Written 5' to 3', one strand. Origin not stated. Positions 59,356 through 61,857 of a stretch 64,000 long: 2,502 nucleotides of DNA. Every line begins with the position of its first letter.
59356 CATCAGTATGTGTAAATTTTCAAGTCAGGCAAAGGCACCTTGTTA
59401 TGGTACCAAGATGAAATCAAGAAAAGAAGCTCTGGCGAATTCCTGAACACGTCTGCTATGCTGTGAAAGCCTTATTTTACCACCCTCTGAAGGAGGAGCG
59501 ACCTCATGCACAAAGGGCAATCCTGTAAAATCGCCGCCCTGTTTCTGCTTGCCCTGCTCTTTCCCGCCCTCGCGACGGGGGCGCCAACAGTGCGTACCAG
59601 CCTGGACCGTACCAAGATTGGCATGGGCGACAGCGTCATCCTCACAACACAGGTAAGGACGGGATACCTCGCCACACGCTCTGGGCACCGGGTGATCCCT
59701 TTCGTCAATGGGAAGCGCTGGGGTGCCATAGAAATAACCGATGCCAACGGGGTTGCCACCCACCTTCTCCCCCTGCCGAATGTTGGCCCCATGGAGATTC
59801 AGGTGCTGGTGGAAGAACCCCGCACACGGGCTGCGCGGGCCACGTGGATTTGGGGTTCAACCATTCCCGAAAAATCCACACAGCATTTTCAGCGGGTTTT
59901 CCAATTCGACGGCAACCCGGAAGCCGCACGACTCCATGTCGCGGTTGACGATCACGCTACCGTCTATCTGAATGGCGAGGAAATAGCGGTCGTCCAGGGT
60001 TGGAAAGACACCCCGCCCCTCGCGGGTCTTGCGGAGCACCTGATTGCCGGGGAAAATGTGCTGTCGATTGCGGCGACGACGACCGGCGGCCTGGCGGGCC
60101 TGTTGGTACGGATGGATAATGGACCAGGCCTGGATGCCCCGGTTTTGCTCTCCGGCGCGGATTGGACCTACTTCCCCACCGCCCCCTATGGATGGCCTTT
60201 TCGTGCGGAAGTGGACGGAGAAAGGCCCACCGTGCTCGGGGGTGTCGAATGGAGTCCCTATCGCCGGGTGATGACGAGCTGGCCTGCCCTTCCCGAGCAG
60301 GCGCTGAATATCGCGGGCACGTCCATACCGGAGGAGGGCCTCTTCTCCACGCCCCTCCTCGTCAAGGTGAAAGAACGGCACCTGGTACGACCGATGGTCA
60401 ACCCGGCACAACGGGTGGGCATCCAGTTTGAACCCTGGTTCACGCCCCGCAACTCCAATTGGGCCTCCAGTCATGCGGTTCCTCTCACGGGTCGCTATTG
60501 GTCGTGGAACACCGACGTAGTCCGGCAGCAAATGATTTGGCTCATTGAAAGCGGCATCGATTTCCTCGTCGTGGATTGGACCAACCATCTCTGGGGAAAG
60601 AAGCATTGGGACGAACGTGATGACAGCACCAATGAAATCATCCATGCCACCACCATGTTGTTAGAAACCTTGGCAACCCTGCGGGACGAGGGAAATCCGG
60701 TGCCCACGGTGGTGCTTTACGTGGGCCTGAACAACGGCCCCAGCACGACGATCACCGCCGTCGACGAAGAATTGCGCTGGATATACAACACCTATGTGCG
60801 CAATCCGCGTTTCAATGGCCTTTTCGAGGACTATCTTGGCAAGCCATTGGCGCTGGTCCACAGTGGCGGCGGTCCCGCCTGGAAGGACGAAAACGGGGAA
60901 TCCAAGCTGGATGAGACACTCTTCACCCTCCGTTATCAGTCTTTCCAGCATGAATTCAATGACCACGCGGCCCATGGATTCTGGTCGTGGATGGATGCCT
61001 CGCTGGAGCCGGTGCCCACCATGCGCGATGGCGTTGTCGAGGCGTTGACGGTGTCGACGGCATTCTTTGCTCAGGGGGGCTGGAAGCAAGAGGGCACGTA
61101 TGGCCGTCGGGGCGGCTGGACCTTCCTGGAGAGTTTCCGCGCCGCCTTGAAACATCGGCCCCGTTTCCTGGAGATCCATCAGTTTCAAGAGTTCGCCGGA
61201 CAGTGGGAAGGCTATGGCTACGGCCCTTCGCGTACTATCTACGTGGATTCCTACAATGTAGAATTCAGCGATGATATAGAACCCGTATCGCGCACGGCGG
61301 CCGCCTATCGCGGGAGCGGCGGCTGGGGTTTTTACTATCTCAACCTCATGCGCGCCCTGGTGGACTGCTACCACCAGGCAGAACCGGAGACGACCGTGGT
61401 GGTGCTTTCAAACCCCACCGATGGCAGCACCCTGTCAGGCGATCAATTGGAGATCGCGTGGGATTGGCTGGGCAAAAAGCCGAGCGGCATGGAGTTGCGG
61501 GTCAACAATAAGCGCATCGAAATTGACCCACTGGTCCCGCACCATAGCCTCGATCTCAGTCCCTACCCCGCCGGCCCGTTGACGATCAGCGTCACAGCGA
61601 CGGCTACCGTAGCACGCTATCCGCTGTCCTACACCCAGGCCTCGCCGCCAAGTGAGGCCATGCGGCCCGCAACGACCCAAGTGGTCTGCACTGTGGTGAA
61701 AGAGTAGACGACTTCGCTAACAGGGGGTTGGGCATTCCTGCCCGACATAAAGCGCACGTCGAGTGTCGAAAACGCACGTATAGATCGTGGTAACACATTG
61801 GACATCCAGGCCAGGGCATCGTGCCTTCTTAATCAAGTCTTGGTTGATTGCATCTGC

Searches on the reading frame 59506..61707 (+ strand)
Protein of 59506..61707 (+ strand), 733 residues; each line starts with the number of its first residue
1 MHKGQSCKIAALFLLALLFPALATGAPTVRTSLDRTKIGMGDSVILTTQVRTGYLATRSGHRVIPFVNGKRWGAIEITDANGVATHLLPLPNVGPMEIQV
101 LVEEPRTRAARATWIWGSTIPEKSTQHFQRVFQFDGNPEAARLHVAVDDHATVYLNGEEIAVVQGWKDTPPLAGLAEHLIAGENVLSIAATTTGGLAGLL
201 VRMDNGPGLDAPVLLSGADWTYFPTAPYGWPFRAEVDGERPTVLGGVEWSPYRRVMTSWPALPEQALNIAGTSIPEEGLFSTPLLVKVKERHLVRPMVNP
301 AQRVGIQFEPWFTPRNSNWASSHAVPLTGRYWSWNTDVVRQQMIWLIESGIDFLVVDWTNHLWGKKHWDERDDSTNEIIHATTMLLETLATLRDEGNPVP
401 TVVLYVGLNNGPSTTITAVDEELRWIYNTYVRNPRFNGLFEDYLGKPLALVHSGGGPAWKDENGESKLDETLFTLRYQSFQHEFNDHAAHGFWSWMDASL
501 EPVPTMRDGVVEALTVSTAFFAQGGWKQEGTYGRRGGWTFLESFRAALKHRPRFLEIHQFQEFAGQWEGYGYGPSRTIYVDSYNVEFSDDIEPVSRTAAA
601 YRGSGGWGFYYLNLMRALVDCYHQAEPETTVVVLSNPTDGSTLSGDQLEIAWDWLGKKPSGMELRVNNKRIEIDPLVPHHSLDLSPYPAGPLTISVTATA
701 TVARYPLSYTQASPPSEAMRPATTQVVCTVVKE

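Call 41: find_encoding_contigs(protein=window:59506-61707:+, flank=10000, max_places=3)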
Protein window:59506-61707:+ (733 aa): no gene with exactly this product is on record in the collection.
